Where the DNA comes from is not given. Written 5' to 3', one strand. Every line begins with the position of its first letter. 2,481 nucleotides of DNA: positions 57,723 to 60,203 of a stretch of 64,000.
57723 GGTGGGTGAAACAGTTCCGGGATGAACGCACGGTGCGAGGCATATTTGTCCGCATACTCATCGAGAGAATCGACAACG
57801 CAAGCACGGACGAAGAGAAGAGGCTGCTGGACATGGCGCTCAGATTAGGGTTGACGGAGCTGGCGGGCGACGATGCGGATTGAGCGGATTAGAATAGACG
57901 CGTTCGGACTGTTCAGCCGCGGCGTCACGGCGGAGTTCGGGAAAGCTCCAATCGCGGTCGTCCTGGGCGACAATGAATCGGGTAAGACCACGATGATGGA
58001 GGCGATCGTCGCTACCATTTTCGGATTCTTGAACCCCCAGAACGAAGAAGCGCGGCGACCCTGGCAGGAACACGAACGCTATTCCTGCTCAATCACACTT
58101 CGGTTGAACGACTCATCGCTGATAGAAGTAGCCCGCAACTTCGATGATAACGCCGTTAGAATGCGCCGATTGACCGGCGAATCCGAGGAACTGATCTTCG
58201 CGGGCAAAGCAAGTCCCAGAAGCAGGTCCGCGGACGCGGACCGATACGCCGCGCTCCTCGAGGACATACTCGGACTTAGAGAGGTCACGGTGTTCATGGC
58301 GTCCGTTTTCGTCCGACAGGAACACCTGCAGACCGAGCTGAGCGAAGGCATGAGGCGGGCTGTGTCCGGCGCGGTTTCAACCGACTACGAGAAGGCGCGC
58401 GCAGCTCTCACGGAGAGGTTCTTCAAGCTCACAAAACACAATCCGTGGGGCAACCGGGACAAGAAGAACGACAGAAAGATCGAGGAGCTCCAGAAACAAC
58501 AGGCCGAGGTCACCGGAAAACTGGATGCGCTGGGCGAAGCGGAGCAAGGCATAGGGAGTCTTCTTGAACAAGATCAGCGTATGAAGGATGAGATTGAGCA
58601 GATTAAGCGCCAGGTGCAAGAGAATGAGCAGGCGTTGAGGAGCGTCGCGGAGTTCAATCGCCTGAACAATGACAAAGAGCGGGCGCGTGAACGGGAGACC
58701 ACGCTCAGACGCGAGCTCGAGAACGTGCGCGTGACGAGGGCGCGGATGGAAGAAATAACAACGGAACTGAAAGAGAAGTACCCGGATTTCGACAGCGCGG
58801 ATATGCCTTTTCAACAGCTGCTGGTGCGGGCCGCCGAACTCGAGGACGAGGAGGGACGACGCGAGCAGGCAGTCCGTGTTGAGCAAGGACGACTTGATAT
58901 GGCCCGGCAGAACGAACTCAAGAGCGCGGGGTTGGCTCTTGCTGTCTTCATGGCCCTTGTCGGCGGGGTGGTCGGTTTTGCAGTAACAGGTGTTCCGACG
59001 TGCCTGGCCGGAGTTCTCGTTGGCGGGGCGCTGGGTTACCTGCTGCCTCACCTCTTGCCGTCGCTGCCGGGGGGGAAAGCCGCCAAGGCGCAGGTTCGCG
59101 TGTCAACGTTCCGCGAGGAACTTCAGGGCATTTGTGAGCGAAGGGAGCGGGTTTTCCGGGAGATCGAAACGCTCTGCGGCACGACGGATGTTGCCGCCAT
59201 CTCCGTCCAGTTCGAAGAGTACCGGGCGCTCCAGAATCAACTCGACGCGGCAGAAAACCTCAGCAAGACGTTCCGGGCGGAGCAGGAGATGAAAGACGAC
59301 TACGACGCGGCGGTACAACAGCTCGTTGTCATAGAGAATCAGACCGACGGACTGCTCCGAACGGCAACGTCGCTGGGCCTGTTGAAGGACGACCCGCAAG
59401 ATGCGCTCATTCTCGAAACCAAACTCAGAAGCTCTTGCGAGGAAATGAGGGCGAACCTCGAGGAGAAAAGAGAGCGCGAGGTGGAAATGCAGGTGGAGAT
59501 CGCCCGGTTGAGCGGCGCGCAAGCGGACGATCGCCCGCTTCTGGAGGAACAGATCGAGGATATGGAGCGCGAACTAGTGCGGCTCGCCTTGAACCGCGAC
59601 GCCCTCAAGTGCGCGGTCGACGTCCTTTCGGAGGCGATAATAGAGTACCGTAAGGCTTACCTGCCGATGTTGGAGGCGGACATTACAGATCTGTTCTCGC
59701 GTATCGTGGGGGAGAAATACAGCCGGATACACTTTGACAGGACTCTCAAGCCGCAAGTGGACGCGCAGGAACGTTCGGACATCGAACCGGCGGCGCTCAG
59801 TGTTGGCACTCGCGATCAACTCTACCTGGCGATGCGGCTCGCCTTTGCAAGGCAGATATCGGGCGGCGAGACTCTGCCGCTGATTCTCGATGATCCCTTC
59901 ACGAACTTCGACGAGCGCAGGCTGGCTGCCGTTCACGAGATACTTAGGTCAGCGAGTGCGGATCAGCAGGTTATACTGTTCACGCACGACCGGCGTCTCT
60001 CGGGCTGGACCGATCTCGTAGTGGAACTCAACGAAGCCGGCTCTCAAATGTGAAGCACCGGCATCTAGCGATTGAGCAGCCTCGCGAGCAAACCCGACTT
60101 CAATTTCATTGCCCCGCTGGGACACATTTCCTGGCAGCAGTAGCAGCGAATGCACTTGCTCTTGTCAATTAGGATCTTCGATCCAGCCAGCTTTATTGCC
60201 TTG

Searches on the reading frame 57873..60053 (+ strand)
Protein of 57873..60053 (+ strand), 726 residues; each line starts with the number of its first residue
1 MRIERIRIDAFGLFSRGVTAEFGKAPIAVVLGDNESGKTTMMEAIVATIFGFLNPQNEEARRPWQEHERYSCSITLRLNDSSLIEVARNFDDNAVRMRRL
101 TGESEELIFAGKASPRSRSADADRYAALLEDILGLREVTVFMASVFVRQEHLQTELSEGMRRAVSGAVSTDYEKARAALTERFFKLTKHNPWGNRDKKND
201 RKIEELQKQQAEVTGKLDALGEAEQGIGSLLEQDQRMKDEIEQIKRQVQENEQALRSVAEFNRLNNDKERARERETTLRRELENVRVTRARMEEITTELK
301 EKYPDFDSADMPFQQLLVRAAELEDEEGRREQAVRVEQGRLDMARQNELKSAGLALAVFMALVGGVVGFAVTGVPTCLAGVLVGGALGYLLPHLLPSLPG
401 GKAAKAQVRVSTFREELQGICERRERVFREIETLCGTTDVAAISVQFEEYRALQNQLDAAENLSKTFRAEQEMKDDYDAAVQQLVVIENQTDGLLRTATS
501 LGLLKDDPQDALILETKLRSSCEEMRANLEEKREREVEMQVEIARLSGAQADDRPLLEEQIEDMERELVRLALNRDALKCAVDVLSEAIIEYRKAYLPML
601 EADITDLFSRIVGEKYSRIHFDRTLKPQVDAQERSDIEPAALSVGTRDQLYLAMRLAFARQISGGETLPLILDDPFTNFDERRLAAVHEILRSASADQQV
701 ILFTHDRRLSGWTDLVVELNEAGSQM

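Call 35: search_protein_families(library=pfam, proteins=[window:57873-60053:+], max_evalue=0.00001)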
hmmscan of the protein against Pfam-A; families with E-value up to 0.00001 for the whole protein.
window:57873-60053:+ (726 aa): 4 families
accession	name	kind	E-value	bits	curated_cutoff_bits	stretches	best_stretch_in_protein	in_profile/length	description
PF13476.12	AAA_23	-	1.3e-11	46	27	1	5-256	1-171/201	AAA domain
PF13514.12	AAA_27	-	7.9e-10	39.1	22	1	1-59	1-60/206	AAA domain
PF02463.25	SMC_N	-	4.1e-09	36.6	40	1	3-710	2-202/220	RecF/RecN/SMC N terminal domain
PF13175.12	AAA_15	-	4.3e-06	27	32.1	0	1-196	1-92/374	AAA ATPase domain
